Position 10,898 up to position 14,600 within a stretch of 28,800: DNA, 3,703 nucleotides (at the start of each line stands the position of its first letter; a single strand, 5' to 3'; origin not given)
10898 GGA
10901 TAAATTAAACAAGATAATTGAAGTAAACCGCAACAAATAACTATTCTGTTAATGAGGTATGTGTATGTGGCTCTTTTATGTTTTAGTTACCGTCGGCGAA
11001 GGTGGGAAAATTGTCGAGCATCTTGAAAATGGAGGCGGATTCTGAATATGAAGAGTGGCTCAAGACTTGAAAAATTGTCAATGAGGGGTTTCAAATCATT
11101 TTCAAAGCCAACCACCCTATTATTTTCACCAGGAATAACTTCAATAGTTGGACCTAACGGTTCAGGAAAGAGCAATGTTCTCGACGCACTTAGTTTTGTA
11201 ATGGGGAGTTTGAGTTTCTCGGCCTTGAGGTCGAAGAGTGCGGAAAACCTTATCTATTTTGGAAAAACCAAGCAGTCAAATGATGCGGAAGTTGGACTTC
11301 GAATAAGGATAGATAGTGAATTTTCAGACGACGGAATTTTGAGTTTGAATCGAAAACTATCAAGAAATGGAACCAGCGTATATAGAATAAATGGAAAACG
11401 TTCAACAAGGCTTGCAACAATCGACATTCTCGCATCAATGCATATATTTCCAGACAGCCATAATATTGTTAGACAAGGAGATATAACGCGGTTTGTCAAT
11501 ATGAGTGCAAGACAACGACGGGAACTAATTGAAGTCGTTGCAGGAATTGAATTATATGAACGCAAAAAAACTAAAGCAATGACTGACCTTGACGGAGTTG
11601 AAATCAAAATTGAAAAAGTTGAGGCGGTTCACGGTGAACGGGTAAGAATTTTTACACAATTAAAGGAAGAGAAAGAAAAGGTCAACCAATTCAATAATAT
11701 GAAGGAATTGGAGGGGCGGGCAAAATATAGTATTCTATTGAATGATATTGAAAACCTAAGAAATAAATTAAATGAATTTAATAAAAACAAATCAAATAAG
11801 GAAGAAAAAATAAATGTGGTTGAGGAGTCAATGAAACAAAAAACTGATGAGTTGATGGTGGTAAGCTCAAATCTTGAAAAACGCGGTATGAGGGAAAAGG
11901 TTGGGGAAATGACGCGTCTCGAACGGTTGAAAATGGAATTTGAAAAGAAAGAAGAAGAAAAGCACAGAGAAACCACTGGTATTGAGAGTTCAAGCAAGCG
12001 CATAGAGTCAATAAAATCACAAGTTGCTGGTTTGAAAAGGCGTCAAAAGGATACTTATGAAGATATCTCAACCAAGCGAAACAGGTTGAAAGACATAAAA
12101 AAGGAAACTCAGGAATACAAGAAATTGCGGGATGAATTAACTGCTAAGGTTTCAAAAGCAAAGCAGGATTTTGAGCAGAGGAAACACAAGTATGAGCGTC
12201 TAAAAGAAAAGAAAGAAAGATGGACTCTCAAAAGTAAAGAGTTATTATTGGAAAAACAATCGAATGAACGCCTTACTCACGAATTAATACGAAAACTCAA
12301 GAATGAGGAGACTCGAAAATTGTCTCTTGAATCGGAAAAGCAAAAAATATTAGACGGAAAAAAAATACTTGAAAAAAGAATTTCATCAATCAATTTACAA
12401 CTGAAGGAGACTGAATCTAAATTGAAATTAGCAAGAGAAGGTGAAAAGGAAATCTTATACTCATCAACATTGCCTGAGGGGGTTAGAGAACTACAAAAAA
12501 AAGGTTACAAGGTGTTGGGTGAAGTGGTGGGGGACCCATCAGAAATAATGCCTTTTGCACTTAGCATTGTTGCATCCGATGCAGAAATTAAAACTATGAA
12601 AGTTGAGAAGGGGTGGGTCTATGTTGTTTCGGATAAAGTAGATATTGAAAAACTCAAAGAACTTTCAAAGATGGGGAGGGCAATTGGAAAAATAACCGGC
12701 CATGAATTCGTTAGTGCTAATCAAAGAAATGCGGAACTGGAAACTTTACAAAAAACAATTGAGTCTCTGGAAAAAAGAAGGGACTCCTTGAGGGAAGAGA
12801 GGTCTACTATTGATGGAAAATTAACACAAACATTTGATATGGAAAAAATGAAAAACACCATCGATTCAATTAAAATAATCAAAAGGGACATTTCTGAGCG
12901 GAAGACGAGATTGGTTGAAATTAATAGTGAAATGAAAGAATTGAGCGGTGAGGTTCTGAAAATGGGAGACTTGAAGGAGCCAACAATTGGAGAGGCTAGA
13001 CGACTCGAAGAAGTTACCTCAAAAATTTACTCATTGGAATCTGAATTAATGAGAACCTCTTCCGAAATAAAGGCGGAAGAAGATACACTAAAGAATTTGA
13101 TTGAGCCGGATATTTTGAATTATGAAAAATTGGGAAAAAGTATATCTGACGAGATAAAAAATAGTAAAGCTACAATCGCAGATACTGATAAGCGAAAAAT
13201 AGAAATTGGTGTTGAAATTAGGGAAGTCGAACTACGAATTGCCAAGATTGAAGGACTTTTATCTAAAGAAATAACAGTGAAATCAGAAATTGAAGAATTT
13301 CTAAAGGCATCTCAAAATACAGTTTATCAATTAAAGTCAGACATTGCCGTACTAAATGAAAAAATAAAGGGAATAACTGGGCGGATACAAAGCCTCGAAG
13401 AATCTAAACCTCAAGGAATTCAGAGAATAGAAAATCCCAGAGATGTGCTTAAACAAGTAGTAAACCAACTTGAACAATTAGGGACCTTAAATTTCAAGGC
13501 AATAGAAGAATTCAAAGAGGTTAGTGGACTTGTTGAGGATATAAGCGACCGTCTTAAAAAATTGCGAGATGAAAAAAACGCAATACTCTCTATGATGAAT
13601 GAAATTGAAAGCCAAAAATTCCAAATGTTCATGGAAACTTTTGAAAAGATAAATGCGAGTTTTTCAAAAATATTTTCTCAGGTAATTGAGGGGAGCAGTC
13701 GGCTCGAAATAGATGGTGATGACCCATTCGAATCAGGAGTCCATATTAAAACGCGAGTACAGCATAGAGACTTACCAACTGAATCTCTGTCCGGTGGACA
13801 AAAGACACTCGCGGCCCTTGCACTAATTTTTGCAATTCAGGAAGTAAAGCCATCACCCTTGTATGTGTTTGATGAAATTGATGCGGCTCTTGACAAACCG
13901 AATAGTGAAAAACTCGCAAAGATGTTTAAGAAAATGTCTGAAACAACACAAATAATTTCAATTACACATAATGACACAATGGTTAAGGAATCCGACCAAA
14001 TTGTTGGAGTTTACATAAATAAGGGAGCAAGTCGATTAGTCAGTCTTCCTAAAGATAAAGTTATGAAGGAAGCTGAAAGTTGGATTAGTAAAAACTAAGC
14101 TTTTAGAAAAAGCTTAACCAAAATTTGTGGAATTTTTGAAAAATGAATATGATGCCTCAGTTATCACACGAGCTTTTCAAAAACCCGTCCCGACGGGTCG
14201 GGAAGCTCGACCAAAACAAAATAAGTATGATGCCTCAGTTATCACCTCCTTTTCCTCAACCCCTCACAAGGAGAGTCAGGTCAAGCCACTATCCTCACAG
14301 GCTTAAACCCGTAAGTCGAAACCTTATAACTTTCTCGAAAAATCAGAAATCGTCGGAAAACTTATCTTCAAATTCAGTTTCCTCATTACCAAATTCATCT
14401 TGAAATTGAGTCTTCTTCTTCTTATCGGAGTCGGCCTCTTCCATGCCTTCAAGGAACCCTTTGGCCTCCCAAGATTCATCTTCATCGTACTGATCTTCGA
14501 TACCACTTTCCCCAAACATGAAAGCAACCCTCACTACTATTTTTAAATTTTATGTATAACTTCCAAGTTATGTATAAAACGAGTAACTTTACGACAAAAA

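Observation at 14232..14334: Box C/D sRNA whose D guide is complementary to the anti-Shine-Dalgarno end of 16S rRNA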

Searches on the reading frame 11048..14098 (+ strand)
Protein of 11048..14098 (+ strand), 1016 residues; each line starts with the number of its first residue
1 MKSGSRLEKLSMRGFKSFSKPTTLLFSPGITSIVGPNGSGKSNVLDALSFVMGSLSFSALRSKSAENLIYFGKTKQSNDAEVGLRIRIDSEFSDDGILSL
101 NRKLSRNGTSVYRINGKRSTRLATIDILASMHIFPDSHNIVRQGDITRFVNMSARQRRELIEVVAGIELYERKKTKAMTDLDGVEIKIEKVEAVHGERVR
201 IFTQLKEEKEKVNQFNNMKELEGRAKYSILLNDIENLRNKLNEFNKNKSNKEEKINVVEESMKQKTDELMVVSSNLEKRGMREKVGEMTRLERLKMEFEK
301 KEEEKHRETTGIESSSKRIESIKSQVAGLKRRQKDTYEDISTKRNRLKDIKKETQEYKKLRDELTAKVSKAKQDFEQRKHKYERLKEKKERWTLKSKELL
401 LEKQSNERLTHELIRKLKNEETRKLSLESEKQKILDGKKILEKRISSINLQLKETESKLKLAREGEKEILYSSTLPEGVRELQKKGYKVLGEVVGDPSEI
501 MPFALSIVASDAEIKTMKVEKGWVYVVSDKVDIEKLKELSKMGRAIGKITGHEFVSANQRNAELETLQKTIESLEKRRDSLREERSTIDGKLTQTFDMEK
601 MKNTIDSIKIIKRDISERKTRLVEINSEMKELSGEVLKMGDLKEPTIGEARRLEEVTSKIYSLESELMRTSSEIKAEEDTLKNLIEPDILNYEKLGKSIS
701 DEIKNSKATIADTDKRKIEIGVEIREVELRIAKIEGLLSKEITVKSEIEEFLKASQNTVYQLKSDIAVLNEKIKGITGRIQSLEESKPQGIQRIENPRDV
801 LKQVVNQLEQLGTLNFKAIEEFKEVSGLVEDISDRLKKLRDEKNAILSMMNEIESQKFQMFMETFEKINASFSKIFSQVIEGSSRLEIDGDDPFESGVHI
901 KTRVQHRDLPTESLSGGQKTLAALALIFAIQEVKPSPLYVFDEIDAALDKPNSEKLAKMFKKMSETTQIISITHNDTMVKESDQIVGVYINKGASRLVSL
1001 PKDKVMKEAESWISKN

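Call 62: search_protein_families(library=pfam, proteins=[window:11048-14098:+], max_evalue=0.01)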
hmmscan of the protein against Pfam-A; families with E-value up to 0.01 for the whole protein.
window:11048-14098:+ (1016 aa): 5 families
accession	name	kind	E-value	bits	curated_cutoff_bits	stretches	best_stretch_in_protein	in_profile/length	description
PF02463.25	SMC_N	-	1.4e-47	162.4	40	1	7-993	2-217/220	RecF/RecN/SMC N terminal domain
PF13175.12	AAA_15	-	4.4e-16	59.9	32.1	1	7-364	3-268/374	AAA ATPase domain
PF13304.12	AAA_21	-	2.2e-15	57.9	27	2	30-121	1-83/304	AAA domain, putative AbiEii toxin, Type IV TA system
PF13476.12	AAA_23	-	8e-15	56.4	27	1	9-269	1-200/201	AAA domain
PF13555.12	AAA_29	-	1.5e-06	28.3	27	1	8-52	2-46/61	P-loop containing region of AAA domain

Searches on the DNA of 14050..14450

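Call 11: search_rna_families(source=window, start=14050, end=14450, threshold=evalue, max_evalue=10, show_alignments=4)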
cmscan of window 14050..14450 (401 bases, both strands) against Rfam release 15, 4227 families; matches with E-value up to 10: 4.
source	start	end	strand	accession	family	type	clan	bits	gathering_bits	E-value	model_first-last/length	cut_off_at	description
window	14233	14302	-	RF01139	sR2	Gene; snRNA; snoRNA; CD-box;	-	17.3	42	0.13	1-57/57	no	Small nucleolar RNA sR2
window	14280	14304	-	RF01178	snoR77Y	Gene; snRNA; snoRNA; CD-box;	CL00057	14.9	52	6.5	1-85/85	no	Small nucleolar RNA snoR77Y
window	14218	14309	-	RF02474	GlsR5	Gene; snRNA; snoRNA; CD-box;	-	14.3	100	0.78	1-89/89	no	Small nucleolar RNA GlsR5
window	14341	14405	-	RF01120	sR33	Gene; snRNA; snoRNA; CD-box;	-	12.8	37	3.8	1-55/55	no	Small nucleolar RNA sR33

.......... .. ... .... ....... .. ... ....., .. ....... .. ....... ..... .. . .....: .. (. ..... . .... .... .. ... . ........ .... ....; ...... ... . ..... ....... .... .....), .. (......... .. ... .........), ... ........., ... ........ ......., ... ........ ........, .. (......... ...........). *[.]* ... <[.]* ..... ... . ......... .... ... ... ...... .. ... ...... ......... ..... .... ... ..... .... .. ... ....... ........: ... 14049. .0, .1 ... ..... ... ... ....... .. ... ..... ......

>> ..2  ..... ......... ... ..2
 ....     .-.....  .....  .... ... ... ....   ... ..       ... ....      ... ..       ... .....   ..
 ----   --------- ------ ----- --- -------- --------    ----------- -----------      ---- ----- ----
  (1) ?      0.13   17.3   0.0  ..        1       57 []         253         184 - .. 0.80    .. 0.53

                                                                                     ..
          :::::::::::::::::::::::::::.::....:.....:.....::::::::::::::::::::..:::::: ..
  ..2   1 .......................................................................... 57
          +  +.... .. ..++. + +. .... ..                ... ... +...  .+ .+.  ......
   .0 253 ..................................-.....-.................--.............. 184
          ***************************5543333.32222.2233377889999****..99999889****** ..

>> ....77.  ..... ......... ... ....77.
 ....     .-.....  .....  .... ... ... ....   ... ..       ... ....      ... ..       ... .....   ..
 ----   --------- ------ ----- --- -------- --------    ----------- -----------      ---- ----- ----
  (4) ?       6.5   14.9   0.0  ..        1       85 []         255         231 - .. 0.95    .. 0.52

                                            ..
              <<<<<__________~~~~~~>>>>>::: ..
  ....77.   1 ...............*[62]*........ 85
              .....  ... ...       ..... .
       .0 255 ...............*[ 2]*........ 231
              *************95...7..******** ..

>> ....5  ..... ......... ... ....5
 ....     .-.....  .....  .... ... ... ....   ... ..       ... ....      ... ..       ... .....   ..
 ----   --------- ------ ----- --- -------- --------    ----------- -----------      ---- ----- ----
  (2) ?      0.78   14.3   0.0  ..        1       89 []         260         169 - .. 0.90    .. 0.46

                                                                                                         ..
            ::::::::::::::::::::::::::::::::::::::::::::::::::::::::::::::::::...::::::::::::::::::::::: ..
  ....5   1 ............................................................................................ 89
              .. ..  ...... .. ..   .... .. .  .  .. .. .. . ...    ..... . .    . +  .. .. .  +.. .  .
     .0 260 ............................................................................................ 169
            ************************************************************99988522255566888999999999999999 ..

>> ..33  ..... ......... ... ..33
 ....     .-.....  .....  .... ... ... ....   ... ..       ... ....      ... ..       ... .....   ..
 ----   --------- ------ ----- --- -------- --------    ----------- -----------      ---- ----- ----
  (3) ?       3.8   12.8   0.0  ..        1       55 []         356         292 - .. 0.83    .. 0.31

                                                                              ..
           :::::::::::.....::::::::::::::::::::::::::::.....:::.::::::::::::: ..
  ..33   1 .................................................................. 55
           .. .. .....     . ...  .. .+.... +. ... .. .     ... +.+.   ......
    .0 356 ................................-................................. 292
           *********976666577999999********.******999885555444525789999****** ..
